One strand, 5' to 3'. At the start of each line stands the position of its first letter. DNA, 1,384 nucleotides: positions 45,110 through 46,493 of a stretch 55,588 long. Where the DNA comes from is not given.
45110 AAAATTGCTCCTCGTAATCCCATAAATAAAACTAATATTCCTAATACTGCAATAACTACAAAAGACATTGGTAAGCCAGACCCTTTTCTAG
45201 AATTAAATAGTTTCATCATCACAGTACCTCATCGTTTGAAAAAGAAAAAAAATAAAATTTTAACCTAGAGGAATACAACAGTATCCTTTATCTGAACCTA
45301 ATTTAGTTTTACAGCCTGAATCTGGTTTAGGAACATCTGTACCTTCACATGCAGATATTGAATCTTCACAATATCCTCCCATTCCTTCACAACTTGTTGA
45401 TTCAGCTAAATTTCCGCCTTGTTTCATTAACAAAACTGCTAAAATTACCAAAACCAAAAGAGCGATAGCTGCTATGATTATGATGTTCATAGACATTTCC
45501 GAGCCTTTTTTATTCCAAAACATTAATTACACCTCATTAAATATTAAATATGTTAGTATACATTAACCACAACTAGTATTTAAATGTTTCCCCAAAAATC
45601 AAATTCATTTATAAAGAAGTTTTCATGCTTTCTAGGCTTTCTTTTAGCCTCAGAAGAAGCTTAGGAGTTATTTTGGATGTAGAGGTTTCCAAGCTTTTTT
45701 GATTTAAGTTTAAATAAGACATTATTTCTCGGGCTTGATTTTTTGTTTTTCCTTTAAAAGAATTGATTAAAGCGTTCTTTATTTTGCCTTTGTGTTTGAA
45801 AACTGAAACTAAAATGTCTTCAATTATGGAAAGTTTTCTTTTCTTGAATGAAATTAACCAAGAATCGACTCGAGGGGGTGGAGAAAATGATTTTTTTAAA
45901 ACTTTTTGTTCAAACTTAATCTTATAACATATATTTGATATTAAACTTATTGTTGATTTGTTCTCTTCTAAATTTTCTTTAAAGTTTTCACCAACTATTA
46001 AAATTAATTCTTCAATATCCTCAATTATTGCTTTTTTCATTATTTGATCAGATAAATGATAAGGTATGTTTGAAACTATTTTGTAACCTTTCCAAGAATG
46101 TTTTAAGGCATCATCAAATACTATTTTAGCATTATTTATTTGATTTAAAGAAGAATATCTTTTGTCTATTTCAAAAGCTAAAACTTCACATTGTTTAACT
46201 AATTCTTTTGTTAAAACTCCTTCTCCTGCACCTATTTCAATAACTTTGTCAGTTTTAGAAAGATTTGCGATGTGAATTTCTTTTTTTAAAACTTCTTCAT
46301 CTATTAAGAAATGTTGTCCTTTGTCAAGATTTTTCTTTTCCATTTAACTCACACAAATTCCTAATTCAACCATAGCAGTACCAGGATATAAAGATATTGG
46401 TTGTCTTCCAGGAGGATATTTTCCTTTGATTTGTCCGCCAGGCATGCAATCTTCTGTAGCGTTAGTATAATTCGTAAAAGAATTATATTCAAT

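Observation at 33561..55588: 22-kb co-directional operon in which 15 of at least 19 proteins carry type IV-pilin-like (class III) N-termini, alongside giant Cys-rich surface proteins and a murein hydrolase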

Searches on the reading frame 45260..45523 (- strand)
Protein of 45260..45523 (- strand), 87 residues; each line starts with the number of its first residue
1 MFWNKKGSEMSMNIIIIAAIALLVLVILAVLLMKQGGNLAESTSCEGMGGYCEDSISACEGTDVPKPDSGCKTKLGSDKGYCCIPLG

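Call 7: search_protein_families(library=pfam, max_evalue=0.01, proteins=[window:45260-45523:-])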
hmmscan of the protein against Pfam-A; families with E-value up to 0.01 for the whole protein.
window:45260-45523:- (87 aa): 0 families

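Call 39: search_protein_families(library=ncbifam, max_evalue=0.01, proteins=[window:45260-45523:-])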
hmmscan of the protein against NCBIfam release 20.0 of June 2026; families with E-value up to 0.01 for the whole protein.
window:45260-45523:- (87 aa): 0 families

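Call 40: search_protein_families(library=pfam, max_evalue=10, proteins=[window:45260-45523:-])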
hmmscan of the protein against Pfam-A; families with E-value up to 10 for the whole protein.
window:45260-45523:- (87 aa): 3 families
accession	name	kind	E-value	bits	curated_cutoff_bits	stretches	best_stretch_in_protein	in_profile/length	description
PF25052.1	AtDEF-like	-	0.026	15.2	25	1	20-83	9-77/79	Defensin-like family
PF06103.16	DUF948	-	0.042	14.5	37.2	1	16-42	4-30/89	Bacterial protein of unknown function (DUF948)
PF07219.19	HemY_N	-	0.15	12.6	31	1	2-35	6-39/107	HemY protein N-terminus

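Call 85: find_homologous_proteins(query=A6, max_evalue=0.001)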
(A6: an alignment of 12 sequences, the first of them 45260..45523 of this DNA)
Query A6 (12 sequences) (87 aa, profile of the alignment): 3113 proteins with E <= 0.001 among 8000 candidates; the best 120 are listed.
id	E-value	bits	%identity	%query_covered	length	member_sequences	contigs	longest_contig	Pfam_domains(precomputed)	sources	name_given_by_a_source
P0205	7.7e-26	108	49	99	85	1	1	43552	-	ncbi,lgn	ncbi:MAG: hypothetical protein AB7V77_03160 [Candidatus Woesearchaeota archaeon]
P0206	1.1e-24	104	98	100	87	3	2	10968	-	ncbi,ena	-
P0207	1.6e-23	101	47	99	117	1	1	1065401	-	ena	-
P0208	1.8e-22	97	50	100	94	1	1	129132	-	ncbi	ncbi:MAG: DUF948 domain-containing protein [Nanobdellota archaeon]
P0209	2.3e-22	97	52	100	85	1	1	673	-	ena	-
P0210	6.4e-22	96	-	-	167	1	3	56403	-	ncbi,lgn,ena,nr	ncbi:MAG: hypothetical protein IH934_06185 [Nanoarchaeota archaeon]|nr:hypothetical protein [Nanoarc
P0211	7.9e-22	95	59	84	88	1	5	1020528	-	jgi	jgi:hypothetical protein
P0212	1.4e-21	95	38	84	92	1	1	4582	-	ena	-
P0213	3.2e-21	93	-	-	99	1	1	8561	-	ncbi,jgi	jgi:uncharacterized membrane protein YvbJ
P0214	4.0e-21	93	39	99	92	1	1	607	-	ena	-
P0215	5.5e-21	93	49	100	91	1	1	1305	-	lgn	-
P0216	6.0e-21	92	-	-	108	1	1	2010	-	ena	-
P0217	6.6e-21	92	-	-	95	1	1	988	-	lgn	-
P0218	7.3e-21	92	55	95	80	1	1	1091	-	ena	-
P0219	1.0e-20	92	54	99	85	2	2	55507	-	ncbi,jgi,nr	ncbi:MAG: hypothetical protein KJ583_02540 [Nanoarchaeota archaeon]|nr:hypothetical protein [Nanoarc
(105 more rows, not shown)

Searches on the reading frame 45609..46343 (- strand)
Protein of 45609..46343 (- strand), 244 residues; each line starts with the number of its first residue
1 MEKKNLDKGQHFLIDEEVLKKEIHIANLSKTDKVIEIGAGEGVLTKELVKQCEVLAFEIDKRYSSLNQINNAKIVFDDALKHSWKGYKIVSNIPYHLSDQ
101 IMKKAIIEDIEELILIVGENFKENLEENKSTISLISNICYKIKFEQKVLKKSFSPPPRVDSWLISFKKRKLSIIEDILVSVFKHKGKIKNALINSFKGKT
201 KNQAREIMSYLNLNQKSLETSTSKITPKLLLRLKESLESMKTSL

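Call 7: search_protein_families(library=pfam, max_evalue=0.01, proteins=[window:45609-46343:-])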
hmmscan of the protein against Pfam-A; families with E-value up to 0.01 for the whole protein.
window:45609-46343:- (244 aa): 3 families
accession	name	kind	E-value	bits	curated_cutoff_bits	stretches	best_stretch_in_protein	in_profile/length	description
PF00398.26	RrnaAD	-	1.5e-30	106.7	24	1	2-183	2-205/263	Ribosomal RNA adenine dimethylase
PF05175.20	MTS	-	0.00092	19.3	23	1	4-105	14-118/170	Methyltransferase small domain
PF03686.19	UPF0146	-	0.0033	17.7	26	1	24-93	7-74/129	Uncharacterised protein family (UPF0146)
